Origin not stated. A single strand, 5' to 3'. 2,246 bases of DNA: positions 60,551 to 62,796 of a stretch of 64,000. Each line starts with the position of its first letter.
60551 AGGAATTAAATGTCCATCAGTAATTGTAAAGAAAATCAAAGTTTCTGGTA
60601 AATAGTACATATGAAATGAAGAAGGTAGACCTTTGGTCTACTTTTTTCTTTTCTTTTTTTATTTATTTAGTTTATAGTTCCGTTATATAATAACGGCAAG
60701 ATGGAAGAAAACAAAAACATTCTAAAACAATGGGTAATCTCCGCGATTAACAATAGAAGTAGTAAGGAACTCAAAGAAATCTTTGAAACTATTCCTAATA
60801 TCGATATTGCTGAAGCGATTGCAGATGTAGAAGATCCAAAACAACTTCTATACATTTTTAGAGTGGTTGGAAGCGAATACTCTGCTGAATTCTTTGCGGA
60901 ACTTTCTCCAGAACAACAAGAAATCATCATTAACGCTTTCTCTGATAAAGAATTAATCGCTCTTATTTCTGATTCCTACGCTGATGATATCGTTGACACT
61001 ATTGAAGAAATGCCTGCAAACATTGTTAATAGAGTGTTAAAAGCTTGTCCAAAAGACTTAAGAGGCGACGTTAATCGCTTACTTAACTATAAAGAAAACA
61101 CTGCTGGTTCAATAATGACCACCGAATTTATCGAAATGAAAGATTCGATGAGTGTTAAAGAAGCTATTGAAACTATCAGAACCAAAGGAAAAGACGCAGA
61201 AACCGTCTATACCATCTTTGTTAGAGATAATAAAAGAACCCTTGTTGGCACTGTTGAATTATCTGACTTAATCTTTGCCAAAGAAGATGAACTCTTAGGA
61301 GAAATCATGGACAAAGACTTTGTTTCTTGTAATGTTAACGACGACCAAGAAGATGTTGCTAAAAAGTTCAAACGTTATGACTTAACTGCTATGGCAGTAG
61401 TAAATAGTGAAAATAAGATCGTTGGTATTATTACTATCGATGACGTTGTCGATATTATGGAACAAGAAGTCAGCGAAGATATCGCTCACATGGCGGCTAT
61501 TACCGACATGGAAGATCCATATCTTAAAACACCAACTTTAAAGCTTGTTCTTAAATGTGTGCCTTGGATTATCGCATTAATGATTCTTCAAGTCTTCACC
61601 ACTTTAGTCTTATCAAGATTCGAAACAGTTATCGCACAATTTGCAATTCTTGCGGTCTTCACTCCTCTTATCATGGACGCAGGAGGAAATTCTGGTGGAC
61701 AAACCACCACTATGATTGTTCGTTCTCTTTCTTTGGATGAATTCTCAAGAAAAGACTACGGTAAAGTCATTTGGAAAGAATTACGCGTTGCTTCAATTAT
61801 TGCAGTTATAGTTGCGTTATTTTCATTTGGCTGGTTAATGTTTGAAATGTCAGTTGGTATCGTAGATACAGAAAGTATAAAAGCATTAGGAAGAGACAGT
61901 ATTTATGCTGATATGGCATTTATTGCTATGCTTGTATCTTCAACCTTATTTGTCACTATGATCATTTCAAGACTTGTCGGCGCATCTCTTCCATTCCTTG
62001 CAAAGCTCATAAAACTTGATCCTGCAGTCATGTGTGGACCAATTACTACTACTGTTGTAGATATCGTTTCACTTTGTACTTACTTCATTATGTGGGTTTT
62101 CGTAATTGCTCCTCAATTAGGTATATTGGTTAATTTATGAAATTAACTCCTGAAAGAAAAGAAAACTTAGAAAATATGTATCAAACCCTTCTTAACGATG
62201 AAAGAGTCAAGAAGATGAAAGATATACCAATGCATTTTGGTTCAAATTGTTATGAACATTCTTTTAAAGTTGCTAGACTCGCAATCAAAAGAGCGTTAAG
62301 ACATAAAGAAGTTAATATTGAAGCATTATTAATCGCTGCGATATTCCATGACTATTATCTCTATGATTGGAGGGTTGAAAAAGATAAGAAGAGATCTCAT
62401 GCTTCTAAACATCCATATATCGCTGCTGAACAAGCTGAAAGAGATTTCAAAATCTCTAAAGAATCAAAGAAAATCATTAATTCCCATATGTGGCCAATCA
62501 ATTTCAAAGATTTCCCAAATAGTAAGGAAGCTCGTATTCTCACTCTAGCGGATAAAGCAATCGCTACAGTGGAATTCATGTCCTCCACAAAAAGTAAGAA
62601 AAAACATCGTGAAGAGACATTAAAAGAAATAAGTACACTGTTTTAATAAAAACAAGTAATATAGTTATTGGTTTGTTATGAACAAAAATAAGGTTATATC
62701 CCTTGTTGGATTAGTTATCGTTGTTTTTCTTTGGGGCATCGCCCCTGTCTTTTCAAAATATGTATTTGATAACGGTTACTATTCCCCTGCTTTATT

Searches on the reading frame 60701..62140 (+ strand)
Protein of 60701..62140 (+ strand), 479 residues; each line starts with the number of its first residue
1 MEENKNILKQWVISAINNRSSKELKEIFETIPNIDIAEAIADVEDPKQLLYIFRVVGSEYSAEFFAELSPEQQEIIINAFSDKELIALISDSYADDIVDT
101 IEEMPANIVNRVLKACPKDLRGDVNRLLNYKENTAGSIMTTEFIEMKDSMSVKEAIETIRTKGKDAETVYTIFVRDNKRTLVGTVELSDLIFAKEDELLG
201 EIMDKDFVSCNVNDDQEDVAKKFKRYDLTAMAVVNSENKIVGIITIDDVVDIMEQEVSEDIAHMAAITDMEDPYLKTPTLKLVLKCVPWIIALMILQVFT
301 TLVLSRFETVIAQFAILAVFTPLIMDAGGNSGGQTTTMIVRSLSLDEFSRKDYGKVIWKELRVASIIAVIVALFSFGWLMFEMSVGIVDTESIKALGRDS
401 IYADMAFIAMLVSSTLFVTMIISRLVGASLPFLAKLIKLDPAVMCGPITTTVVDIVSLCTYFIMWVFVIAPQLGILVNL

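Call 11: search_protein_families(library=pfam, proteins=[window:60701-62140:+], max_evalue=0.001)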
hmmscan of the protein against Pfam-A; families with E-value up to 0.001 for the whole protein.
window:60701-62140:+ (479 aa): 3 families
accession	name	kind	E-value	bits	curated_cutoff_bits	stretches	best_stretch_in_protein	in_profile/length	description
PF01769.21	MgtE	-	1.2e-29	103.6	27.6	1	321-463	1-124/125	Divalent cation transporter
PF03448.22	MgtE_N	-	3.3e-19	69.7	25.9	1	34-133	4-102/102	MgtE intracellular N domain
PF00571.33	CBS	-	8.2e-19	68.1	24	2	200-253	2-55/57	CBS domain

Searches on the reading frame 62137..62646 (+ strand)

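Call 11: search_protein_families(library=pfam, proteins=[window:62137-62646:+], max_evalue=0.001)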
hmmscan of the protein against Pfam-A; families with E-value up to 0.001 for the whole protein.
window:62137-62646:+ (169 aa): 2 families
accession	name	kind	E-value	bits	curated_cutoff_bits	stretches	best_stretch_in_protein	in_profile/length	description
PF01966.28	HD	-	7.7e-11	42.7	22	1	39-140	2-112/116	HD domain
PF12917.13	YfbR-like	-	0.00075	19.7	25.9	0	26-160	14-154/182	5'-deoxynucleotidase YfbR-like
